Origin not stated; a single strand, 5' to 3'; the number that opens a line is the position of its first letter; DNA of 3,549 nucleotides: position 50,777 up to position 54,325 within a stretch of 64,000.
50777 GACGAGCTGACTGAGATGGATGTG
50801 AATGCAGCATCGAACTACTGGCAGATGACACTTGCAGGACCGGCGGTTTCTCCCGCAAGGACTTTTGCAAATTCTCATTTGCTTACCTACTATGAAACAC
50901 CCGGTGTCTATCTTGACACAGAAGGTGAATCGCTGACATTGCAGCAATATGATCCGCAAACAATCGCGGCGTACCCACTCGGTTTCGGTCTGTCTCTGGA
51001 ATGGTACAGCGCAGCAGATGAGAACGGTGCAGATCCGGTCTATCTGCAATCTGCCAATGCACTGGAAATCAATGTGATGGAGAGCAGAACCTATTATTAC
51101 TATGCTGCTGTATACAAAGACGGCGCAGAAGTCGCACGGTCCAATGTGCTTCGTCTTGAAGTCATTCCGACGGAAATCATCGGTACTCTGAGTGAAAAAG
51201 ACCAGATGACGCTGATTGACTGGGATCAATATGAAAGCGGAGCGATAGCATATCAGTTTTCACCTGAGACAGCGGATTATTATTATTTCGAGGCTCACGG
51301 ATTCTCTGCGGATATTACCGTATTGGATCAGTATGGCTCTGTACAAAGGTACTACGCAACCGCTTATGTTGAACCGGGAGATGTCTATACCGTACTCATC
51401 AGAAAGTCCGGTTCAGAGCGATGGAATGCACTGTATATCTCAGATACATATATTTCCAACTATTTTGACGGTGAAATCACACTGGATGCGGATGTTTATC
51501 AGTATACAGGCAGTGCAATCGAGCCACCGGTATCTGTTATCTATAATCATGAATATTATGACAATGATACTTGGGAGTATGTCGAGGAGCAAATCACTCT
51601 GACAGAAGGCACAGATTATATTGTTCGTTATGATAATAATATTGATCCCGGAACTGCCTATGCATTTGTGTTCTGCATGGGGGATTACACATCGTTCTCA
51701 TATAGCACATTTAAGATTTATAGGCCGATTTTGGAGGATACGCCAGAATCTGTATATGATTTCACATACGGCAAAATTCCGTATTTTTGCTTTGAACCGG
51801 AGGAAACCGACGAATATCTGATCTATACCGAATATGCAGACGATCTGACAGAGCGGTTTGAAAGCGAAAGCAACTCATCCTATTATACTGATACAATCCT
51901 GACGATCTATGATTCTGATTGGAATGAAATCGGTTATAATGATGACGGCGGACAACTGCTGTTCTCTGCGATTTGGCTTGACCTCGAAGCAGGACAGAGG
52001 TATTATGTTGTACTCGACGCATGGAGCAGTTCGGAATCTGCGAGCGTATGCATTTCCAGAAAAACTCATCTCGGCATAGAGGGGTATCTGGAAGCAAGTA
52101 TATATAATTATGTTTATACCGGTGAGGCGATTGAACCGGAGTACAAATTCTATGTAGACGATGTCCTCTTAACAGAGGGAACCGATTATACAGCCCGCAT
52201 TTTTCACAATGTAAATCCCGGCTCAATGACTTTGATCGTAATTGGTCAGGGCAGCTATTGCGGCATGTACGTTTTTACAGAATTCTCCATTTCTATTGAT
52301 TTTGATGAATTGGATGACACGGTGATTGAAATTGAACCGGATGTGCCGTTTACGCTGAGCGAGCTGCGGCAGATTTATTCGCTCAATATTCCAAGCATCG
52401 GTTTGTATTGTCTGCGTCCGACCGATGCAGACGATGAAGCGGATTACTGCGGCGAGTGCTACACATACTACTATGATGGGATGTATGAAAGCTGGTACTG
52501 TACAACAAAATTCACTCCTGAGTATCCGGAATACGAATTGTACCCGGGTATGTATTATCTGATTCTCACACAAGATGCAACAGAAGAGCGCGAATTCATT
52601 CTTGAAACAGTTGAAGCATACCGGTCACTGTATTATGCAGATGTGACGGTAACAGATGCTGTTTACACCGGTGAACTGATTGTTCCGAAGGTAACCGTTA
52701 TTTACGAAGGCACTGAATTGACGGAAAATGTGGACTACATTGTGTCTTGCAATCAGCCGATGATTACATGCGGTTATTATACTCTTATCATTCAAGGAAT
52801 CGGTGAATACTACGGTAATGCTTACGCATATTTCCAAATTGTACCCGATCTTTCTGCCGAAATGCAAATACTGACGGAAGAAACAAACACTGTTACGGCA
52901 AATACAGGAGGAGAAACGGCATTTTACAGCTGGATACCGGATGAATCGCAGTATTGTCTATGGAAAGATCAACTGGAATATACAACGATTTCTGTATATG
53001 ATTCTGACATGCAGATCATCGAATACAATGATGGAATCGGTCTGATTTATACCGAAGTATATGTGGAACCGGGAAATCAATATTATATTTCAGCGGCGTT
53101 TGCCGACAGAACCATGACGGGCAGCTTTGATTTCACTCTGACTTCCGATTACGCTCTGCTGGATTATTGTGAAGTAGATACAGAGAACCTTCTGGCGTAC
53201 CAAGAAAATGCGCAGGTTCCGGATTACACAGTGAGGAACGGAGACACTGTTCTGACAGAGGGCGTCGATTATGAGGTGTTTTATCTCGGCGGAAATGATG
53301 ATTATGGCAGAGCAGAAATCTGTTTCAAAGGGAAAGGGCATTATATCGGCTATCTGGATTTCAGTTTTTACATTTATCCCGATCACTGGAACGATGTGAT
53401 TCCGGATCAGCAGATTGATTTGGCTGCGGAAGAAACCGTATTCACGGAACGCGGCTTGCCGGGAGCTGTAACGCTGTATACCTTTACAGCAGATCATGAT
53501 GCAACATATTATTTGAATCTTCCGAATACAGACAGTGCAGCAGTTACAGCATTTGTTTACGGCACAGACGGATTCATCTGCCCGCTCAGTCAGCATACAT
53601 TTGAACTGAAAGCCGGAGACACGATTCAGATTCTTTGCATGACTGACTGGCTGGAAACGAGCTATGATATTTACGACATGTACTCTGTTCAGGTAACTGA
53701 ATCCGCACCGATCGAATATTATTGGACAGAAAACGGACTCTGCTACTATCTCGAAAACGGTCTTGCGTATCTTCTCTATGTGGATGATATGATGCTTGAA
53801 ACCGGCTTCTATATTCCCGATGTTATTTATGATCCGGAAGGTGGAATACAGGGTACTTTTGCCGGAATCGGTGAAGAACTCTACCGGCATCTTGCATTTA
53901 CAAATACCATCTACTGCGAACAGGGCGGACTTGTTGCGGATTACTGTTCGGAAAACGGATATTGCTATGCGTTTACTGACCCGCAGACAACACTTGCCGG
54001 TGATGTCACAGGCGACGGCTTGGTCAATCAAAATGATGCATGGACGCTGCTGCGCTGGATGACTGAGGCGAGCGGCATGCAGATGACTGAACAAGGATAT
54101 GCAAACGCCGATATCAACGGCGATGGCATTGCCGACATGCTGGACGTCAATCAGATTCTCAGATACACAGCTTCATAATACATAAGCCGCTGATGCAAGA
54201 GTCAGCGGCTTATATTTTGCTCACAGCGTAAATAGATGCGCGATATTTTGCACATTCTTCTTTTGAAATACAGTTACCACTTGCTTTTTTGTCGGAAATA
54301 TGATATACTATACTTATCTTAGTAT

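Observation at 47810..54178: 2122-aa dockerin-bearing subtilisin with leucine-rich repeats: a candidate cellulosome-tethered protease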

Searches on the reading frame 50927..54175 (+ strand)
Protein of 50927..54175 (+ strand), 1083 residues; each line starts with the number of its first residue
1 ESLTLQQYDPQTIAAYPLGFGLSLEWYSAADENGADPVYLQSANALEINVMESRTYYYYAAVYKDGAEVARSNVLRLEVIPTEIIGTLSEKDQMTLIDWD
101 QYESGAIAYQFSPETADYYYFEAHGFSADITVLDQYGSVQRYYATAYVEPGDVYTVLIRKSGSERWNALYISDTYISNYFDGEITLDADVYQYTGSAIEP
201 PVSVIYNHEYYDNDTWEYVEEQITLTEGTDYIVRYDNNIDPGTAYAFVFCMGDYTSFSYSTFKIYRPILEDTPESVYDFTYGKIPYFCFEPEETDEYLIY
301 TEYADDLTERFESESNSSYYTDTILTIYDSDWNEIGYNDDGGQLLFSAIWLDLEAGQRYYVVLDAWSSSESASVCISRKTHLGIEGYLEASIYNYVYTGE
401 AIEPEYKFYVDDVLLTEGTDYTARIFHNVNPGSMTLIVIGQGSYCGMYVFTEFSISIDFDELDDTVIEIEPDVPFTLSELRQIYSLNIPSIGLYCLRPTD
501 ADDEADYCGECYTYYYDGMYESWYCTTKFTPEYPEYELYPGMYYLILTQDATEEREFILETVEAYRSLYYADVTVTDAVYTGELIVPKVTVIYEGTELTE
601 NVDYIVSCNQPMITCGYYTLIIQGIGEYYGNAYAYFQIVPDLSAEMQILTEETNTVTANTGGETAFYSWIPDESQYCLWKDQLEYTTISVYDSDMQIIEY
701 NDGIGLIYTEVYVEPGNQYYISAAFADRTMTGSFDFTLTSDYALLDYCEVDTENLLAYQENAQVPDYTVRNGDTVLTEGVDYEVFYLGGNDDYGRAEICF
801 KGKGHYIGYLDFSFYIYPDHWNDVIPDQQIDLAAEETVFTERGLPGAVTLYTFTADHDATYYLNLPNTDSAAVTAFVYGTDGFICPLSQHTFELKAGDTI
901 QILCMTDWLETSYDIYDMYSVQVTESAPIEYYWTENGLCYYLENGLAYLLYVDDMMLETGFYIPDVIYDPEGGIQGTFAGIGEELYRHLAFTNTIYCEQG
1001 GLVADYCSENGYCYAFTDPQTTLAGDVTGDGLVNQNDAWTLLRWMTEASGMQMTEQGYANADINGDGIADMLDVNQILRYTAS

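Call 72: predict_structure(alignment_id=A4)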
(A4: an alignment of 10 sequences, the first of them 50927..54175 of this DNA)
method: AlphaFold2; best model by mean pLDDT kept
length: 1083 residues; sequences in the alignment: 10
mean_pLDDT: 80.6   pTM: 0.44
mean pLDDT of the five models: 80.6, 80.5, 80.1, 78.6, 78.2
residues with pLDDT >= 90: 160; 70-90: 753; 50-70: 152; < 50: 18
segments of 3 or more residues with pLDDT < 50: 140-143, 341-343
pLDDT, mean of each block of 10 residues (from residue 1): 73 64 83 82 74 86 84 86 85 84 83 82 74 68 63 84 79 62 81 89 79 59 85 88 87 81 90 72 79 92 72 56 80 79 66 93 68 84 67 77 82 87 84 82 83 73 75 90 87 86 73 69 79 83 88 88 82 84 77 86 76 76 80 84 79 86 84 91 84 84 85 89 79 90 91 84 86 91 87 86 91 84 62 84 77 89 76 84 80 89 81 63 73 82 83 72 86 82 75 83 88 83 86 87 73 78 85 86 62
secondary structure, 60 per line:
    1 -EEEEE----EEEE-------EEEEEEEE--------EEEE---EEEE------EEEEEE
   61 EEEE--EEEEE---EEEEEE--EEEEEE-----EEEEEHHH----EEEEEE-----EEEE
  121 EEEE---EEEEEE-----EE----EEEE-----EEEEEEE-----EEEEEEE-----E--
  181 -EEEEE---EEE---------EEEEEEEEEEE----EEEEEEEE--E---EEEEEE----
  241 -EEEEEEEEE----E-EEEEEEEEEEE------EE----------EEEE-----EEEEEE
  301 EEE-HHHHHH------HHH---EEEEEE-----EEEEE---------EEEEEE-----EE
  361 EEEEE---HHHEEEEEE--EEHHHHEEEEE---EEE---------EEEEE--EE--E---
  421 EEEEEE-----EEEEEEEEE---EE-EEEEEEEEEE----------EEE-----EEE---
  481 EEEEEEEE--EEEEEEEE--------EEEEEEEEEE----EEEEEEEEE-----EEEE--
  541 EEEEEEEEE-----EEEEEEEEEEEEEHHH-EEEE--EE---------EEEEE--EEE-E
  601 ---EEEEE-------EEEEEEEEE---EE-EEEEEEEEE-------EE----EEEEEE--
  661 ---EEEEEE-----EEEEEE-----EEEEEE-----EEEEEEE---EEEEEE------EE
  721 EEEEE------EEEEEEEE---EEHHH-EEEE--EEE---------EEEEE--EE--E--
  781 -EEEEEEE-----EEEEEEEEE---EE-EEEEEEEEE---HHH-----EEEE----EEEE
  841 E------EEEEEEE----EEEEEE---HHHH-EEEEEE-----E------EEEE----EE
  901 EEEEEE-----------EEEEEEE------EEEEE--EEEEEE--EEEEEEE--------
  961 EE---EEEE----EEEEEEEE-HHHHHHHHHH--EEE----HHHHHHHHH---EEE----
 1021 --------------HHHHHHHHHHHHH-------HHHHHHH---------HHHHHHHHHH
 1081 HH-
elements in order (helices of 4 or more, strands of 3 or more residues): E2-6 E11-14 E22-29 E38-41 E45-48 E55-64 E67-71 E75-80 E83-88 E94-98 E106-111 E117-124 E128-133 E145-148 E154-160 E166-172 E182-186 E190-192 E202-212 E217-224 E231-236 E242-250 E257-267 E286-289 E295-303 H305-310 E323-328 E334-338 E348-353 E359-365 E372-377 H382-385 E386-390 E394-396 E406-410 E421-426 E432-440 E447-456 E467-469 E475-477 E481-488 E491-498 E507-516 E521-529 E535-538 E541-549 E555-567 E572-575 E589-593 E596-598 E604-608 E616-624 E631-639 E653-658 E664-669 E675-680 E686-691 E697-703 E707-712 E719-725 E732-739 E749-752 E755-757 E767-771 E782-788 E794-802 E809-817 E829-832 E837-841 E848-854 E859-864 H868-871 E873-878 E891-894 E899-906 E918-924 E931-935 E938-943 E946-952 E966-969 E974-981 H983-992 E995-997 H1002-1010 E1014-1016 H1035-1047 H1055-1061 H1071-1082

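Call 76: fold_search(model_id=the predicted structure, library=pdb)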
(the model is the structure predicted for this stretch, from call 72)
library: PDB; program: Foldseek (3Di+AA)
matches with E <= 10: 1809; with E <= 0.001: 147
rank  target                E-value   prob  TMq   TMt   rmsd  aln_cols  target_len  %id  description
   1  9ijj_4G               5.8e-12  0.99  0.06  0.03  75.6      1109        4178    8  In situ structure of the central apparatus in mouse sperm axoneme. (released 2025-06-04)
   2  5a42                  1.6e-11  1.00  0.09  0.07  30.1      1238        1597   10  Cryo-EM single particle 3D reconstruction of the native conformation of E. coli alpha-2-macroglobulin (ECAM) (released 2015-07-29)
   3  9hcj_10               4.0e-11  0.99  0.08  0.06  41.9      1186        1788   10  D. discoideum nuclear pore complex (released 2024-12-25)
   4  7js4                  1.5e-10  1.00  0.08  0.09  27.8       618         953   11  The structure of the M60 catalytic domain with the CBM51-1 and CBM51-2 domains from Clostridium perfringens ZmpB (released 2021-02-03)
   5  3prx_B                2.6e-10  1.00  0.09  0.09  32.5      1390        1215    7  Structure of Complement C5 in Complex with CVF and SSL7 (released 2011-01-19)
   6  3pvm_A                4.3e-10  0.99  0.12  0.10  24.3      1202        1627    8  Structure of Complement C5 in Complex with CVF (released 2011-01-19)
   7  4u4j                  1.3e-09  0.96  0.08  0.07  30.7      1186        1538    9  Crystal structure of Salmonella alpha-2-macroglobulin mutant Y1175G (released 2014-09-17)
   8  8v29_C                2.5e-09  0.98  0.09  0.11  52.0      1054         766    9  Cryo-EM structure of human type I OSM receptor complex: model for full extracellular assembly (released 2024-11-20)
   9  4ziq                  2.6e-09  0.98  0.09  0.08  30.2      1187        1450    8  Crystal structure of trypsin activated alpha-2-macroglobulin from Escherichia coli. (released 2015-06-10)
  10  8k53_A                2.8e-09  0.97  0.08  0.10  41.4       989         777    8  Structure of the Dimeric Human CNTN2 Ig 1-6-FNIII 1-2 Domain in an Asymmetric State (released 2023-12-06)
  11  9u61_E                2.9e-09  0.94  0.08  0.06  28.3      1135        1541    8  CP/MBL pathways C3 convertase C4b2a and C3 complex (released 2026-01-14)
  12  5jpm_A                3.6e-09  0.99  0.10  0.13  24.7       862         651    8  Structure of the complex of human complement C4 with MASP-2 rebuilt using iMDFF (released 2016-08-10)
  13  7b2m_A                9.7e-09  0.99  0.08  0.12  26.1       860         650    8  Cryo-EM structure of complement C4b in complex with nanobody E3 (released 2022-03-02)
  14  5i5k_A                1.6e-08  0.98  0.12  0.09  24.0      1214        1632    8  Structure of complement C5 in complex with eculizumab (released 2016-03-16)
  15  4e0s_A                2.2e-08  0.92  0.09  0.07  32.6      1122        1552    9  Crystal Structure of C5b-6 (released 2012-04-18)
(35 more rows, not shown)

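Call 113: search_protein_representatives(alignment_id=A4)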
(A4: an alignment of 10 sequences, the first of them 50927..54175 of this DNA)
Query: 10 sequences, 1070 profile positions. Proteins with E-value up to 0.001 (for the whole library): 32881; up to 1e-10: 12346; up to 1e-30: 2780. The best 150 are listed.
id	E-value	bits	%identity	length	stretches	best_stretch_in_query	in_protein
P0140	0.0e+00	1382.5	-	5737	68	557-631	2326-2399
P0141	0.0e+00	1340.1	-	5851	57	375-630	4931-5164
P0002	0.0e+00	1309.5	-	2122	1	2-1068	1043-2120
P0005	0.0e+00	1294.4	-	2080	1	2-1069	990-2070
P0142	0.0e+00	1119.4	-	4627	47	557-630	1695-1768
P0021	0.0e+00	1087.6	-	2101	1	2-1069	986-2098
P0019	0.0e+00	1067.0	-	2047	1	2-1066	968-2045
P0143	0.0e+00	1023.4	-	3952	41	382-629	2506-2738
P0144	4.1e-248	842.6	-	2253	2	284-1067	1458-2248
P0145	1.6e-242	824.1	-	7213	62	388-643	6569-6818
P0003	5.0e-240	815.8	-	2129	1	2-1065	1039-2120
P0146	2.4e-239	813.6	-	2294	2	253-1069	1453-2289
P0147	1.1e-238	811.3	-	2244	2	225-1068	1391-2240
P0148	4.6e-234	796.1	-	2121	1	3-1066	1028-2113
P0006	4.3e-224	763.1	-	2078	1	2-1068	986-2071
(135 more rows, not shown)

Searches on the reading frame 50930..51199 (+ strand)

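Call 30: search_protein_families(library=pfam, proteins=[window:50930-51199:+], max_evalue=5)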
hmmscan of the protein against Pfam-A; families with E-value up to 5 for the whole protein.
window:50930-51199:+ (90 aa): 2 families
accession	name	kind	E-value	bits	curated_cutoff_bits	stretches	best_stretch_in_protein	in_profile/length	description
PF19081.6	Ig_7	-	0.016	15.9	27.3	1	18-72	26-77/84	Ig-like domain CHU_C associated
PF18782.7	NAD2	-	0.2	12.2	27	1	38-79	97-138/179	Novel AID APOBEC clade 2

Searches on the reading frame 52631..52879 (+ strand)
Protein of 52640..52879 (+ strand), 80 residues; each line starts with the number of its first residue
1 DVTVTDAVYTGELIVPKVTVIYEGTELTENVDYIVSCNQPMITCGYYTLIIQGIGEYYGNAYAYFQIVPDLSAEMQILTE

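Call 30: search_protein_families(library=pfam, proteins=[window:52640-52879:+], max_evalue=5)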
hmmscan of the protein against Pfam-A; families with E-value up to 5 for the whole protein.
window:52640-52879:+ (80 aa): 1 family
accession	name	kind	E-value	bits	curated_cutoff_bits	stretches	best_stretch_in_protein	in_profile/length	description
PF23823.1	DUF7193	-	0.066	11.5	27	1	12-47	571-606/847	Family of unknown function (DUF7193)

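Call 81: search_solved_structures(query=A7, max_evalue=10, show_alignments=2)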
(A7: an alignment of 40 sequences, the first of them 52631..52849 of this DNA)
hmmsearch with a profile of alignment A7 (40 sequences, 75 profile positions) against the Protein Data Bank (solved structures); distinct sequences matched with E-value up to 10: 14.
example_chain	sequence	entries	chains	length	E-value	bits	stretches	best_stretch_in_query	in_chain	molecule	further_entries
28lx_A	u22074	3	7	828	0.019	17.8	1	22-58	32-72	Dpo31, tailspike protein | Dpo31-deltaD1, viral depolymerase depleted of domain 1 | Tail fibers Dpo36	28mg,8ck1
4igb_D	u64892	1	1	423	0.094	15.5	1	13-46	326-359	LPXTG cell wall surface protein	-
4igb_A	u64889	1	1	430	0.097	15.5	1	13-46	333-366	LPXTG cell wall surface protein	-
4igb_B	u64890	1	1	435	0.097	15.5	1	13-46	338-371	LPXTG cell wall surface protein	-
4igb_C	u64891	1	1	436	0.097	15.5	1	13-46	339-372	LPXTG cell wall surface protein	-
7woi_A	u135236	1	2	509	0.11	15.3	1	22-41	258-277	Spa2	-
3uxf_A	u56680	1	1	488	0.15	14.9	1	15-50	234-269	Fimbrial subunit type 1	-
3fn9_A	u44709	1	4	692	0.34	13.7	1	33-71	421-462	Putative beta-galactosidase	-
9ea9_F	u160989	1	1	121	0.43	13.4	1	46-65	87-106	Nanobody ciA-H7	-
6ui1_B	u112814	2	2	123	0.44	13.4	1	46-65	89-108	ciA-H7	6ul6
2c1w_A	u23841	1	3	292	0.8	12.6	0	24-44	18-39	ENDOU PROTEIN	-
1kcz_A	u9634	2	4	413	1.1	12.1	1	44-64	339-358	beta-methylaspartase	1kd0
3zvh_A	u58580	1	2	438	1.2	12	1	44-64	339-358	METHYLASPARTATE AMMONIA-LYASE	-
3zvi_A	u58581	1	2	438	1.2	12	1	44-64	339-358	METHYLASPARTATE AMMONIA-LYASE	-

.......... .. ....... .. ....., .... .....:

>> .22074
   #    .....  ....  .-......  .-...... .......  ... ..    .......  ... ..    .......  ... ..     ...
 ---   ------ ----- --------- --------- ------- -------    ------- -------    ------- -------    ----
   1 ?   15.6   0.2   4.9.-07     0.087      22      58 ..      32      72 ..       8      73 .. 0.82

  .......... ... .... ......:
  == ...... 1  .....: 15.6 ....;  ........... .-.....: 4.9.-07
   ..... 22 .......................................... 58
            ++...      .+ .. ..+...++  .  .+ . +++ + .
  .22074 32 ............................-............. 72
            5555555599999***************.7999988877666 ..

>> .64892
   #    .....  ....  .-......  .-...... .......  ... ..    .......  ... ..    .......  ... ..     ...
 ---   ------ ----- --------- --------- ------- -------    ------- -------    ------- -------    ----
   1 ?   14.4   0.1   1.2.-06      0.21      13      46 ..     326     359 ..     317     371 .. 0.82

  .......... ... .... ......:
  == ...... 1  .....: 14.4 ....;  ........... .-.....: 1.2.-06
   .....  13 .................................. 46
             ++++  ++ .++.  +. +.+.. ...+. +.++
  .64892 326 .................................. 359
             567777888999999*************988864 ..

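Call 83: search_protein_families(library=pfam, alignment_id=A7, max_evalue=1)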
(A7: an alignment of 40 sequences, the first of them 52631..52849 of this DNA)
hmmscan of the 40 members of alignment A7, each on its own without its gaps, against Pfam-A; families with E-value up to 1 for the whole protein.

A. member 1, window:52631-52849:+ (73 aa): 1 family
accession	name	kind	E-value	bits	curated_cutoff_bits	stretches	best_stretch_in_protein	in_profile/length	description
PF23823.1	DUF7193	-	0.046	12.1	27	1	15-50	571-606/847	Family of unknown function (DUF7193)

B. families by the number of members that match (of 40 scanned): 7 families
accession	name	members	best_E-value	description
PF20251.4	Big_14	1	0.02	Bacterial Ig-like domain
PF23823.1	DUF7193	1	0.046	Family of unknown function (DUF7193)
PF06403.16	Lamprin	1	0.05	Lamprin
PF00830.24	Ribosomal_L28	1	0.082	Ribosomal L28 family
PF07619.16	DUF1581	1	0.085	Protein of unknown function (DUF1581)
PF04896.17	AmoC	1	0.15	Ammonia monooxygenase/methane monooxygenase, subunit C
PF16669.11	TTC5_OB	1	0.24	Tetratricopeptide repeat protein 5 OB fold domain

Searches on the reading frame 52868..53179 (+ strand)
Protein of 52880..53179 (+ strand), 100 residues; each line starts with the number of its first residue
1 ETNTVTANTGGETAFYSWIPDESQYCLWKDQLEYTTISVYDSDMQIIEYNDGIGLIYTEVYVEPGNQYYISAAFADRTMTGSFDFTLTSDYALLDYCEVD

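Call 30: search_protein_families(library=pfam, proteins=[window:52880-53179:+], max_evalue=5)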
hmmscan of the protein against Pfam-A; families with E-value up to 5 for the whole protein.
window:52880-53179:+ (100 aa): 0 families

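Call 80: search_solved_structures(query=A6, max_evalue=10, show_alignments=2)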
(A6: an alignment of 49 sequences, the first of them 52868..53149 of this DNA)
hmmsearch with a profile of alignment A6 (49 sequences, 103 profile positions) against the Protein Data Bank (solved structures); distinct sequences matched with E-value up to 10: 55.
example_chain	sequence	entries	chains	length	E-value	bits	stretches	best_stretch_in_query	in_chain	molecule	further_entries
2luw_A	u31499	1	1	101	0.0014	22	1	12-87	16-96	Metalloprotease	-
5iku_A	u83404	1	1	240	0.0018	21.6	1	15-80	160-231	Collagenase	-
8zvk_A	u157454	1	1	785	0.0071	19.7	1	13-95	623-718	AaBgIC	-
8u4v_B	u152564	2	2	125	0.015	18.7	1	26-81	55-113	Heat-labile enterotoxin B chain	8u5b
2quo_A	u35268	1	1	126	0.015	18.6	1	26-81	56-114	Heat-labile enterotoxin B chain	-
9bei_B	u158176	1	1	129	0.016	18.6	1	26-81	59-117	Heat-labile enterotoxin B chain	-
6ov2_B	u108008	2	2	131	0.017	18.5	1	26-81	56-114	Heat-labile enterotoxin B chain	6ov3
3x29_B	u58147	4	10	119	0.017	18.5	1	26-81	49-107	Heat-labile enterotoxin B chain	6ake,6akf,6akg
7kp4_B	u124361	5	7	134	0.017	18.5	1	27-81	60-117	Heat-labile enterotoxin B chain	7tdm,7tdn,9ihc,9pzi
5b2g_B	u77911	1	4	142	0.02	18.2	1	27-81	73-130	Heat-labile enterotoxin B chain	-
8u5d_A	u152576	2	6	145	0.022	18.1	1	27-81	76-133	Heat-labile enterotoxin B chain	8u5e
2vov_A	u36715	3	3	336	0.057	16.8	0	21-51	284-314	SURFACE-ASSOCIATED PROTEIN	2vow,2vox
6fwx_A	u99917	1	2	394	0.061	16.7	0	22-75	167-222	Titin,Titin,Titin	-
9j7x_A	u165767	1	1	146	0.063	16.7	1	27-77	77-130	Heat-labile enterotoxin B chain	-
3am2_A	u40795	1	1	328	0.08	16.3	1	29-81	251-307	Heat-labile enterotoxin B chain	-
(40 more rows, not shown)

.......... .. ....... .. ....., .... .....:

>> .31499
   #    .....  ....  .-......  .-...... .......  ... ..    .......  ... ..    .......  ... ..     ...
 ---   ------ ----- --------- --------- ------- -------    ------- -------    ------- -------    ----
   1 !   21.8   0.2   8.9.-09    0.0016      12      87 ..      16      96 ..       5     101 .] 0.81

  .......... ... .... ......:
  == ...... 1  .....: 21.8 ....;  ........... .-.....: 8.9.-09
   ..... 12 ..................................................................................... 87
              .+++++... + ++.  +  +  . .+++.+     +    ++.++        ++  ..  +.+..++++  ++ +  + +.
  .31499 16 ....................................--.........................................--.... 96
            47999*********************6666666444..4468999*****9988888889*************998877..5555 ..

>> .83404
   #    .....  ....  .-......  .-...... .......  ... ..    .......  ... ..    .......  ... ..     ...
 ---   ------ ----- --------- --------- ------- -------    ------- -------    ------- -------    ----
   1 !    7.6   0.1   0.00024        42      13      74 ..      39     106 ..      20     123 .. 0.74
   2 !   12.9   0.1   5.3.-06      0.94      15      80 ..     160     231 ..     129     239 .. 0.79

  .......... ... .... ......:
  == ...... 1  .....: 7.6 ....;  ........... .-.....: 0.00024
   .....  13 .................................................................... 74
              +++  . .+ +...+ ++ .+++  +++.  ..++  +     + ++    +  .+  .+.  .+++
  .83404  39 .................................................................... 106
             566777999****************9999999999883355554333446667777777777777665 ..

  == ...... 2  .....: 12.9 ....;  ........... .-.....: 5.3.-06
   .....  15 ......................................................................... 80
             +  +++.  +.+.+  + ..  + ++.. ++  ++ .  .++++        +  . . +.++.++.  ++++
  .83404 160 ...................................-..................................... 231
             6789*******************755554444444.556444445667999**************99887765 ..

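Call 82: search_protein_families(library=pfam, alignment_id=A6, max_evalue=1)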
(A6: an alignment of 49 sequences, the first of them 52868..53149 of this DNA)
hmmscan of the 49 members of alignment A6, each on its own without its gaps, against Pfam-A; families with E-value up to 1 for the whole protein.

A. member 1, window:52868-53149:+ (94 aa): 0 families

B. families by the number of members that match (of 49 scanned): 27 families (the first 25 are shown)
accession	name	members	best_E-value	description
PF04151.21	PPC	2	0.073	Bacterial pre-peptidase C-terminal domain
PF11386.13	VERL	1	0.00076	Vitelline envelope receptor for lysin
PF08346.17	AntA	1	0.0043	AntA/AntB antirepressor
PF17660.6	BTRD1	1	0.011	Polyglycine hydrolase-like, structural repeat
PF22409.2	TopoV_HHH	1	0.016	Topoisomerase V, HHH domain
PF07691.17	PA14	1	0.039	PA14 domain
PF16346.12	GH32_BT1760-like_C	1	0.054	GH32, BT1760-like, C-terminal domain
PF00041.27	fn3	1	0.055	Fibronectin type III domain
PF23623.1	GBD_IRG7_N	1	0.056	IRG7 N-terminal galactose binding domain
PF17210.9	SdrD_B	1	0.058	SdrD B-like domain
PF12208.14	DUF3601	1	0.069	Domain of unknown function (DUF3601)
PF19367.4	DUF5943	1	0.072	Domain of unknown function (DUF5943)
PF18700.6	Castor1_N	1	0.086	Cytosolic arginine sensor for mTORC1 subunit 1 N-terminal domain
PF01833.30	TIG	1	0.095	IPT/TIG domain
PF18986.5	DUF5719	1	0.095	Family of unknown function (DUF5719)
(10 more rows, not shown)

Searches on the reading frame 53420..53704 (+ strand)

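Call 31: search_protein_families(library=pfam, proteins=[window:53420-53704:+], max_evalue=5)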
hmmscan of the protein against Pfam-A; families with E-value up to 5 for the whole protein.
window:53420-53704:+ (95 aa): 2 families
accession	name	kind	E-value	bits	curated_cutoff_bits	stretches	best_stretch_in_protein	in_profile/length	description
PF18986.5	DUF5719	-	0.09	12.3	26.2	1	24-70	170-216/319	Family of unknown function (DUF5719)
PF05506.17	PLipase_C_C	-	0.15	13.4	24.4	1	24-77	11-54/80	Bacterial phospholipase C, C-terminal domain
